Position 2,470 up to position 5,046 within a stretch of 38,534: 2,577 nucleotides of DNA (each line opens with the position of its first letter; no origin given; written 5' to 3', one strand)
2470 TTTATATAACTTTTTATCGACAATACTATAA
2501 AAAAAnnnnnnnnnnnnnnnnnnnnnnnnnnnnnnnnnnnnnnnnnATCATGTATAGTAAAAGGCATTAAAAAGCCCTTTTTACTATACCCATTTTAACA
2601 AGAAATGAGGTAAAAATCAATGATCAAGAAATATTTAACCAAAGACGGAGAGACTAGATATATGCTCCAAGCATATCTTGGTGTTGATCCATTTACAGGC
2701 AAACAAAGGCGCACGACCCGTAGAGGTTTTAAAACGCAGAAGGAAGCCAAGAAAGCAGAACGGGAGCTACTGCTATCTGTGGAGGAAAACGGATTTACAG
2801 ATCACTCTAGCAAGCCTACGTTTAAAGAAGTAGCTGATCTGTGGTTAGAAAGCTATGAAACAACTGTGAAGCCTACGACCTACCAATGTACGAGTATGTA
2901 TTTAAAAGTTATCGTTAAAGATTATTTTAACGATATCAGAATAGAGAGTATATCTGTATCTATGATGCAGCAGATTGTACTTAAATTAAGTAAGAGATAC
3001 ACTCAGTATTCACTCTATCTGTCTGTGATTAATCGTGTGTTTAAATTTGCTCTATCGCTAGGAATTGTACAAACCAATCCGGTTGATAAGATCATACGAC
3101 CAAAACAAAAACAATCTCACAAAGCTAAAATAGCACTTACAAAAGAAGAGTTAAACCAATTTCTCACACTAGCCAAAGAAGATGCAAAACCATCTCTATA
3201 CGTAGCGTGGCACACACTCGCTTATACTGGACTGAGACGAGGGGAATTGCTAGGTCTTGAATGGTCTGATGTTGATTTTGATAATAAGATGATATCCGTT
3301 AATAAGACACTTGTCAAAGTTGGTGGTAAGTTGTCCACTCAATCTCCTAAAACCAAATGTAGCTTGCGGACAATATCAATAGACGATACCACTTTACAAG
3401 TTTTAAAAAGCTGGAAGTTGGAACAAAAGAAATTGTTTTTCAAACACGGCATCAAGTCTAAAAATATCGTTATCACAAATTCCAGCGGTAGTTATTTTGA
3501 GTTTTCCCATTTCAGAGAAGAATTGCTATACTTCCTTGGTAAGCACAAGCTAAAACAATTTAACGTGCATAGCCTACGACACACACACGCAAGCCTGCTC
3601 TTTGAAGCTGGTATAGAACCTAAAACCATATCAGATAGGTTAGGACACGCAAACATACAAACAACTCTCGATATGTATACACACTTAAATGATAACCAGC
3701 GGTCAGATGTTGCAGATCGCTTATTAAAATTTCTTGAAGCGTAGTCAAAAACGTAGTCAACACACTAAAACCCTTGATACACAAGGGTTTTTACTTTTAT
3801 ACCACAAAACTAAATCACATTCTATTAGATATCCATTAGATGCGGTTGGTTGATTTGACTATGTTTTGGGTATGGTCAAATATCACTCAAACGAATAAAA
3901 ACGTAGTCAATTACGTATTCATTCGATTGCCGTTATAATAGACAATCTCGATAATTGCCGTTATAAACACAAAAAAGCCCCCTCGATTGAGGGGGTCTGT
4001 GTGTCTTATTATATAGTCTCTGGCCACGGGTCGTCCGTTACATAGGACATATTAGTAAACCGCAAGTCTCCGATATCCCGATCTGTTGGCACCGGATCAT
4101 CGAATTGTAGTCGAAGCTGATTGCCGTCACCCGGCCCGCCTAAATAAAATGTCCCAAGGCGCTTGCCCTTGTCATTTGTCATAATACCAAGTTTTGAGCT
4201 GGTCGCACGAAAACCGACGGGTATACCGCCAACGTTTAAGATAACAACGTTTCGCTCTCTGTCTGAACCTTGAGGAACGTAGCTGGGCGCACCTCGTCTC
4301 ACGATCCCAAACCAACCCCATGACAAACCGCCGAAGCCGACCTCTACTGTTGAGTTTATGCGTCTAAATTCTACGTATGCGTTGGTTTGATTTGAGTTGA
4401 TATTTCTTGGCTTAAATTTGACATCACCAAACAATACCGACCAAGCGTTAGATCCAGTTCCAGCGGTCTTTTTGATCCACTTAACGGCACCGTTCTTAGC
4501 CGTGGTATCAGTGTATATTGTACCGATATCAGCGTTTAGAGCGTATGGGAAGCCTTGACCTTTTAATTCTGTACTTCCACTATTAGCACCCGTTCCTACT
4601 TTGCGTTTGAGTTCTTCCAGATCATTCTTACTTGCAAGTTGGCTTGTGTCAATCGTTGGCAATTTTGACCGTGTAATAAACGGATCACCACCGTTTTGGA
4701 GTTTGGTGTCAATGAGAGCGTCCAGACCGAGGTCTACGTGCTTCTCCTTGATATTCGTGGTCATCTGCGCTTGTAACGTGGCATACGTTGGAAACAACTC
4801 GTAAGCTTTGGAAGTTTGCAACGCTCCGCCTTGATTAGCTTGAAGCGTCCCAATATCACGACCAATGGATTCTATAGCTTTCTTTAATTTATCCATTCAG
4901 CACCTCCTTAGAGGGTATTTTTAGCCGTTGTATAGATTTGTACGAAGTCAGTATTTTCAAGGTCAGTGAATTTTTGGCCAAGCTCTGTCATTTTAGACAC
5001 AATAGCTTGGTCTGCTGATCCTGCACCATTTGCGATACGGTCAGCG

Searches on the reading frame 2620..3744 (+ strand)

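Call 75: search_protein_families(library=phrogs, max_evalue=0.00001, proteins=[window:2620-3744:+])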
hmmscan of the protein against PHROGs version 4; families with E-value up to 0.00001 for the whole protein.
window:2620-3744:+ (374 aa): 7 families
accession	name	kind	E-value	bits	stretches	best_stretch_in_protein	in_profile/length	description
phrog_1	-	integration and excision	2.6e-80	272.4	1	4-373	114-452/611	integrase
phrog_216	-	integration and excision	4e-37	128.9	1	131-368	16-236/301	integrase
phrog_7685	-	integration and excision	9e-19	69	1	244-369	123-236/240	integrase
phrog_23783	-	integration and excision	1.5e-15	58.5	1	2-163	3-157/162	integrase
phrog_26960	-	unknown function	8.9e-11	43.2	1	20-131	22-135/146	-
phrog_7244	-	integration and excision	6.3e-09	36.5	1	75-254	78-259/263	integrase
phrog_4710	-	unknown function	9.5e-06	26.3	0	66-233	25-195/211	-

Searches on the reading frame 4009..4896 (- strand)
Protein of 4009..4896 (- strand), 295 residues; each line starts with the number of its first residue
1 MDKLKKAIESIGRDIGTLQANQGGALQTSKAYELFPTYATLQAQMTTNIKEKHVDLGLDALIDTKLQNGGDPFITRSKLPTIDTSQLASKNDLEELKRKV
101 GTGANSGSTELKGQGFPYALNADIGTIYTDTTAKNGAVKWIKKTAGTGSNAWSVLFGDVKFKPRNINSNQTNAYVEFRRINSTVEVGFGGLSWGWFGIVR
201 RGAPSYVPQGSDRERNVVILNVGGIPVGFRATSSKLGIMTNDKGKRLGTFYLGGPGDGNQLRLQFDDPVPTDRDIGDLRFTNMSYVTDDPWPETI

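Call 75: search_protein_families(library=phrogs, max_evalue=0.00001, proteins=[window:4009-4896:-])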
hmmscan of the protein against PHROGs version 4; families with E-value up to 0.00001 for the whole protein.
window:4009-4896:- (295 aa): 2 families
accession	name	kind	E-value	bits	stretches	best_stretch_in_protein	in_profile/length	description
phrog_21909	-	unknown function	2.4e-125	419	1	1-295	1-293/294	-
phrog_32123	-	unknown function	2.2e-68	231.9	1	103-294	339-530/532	-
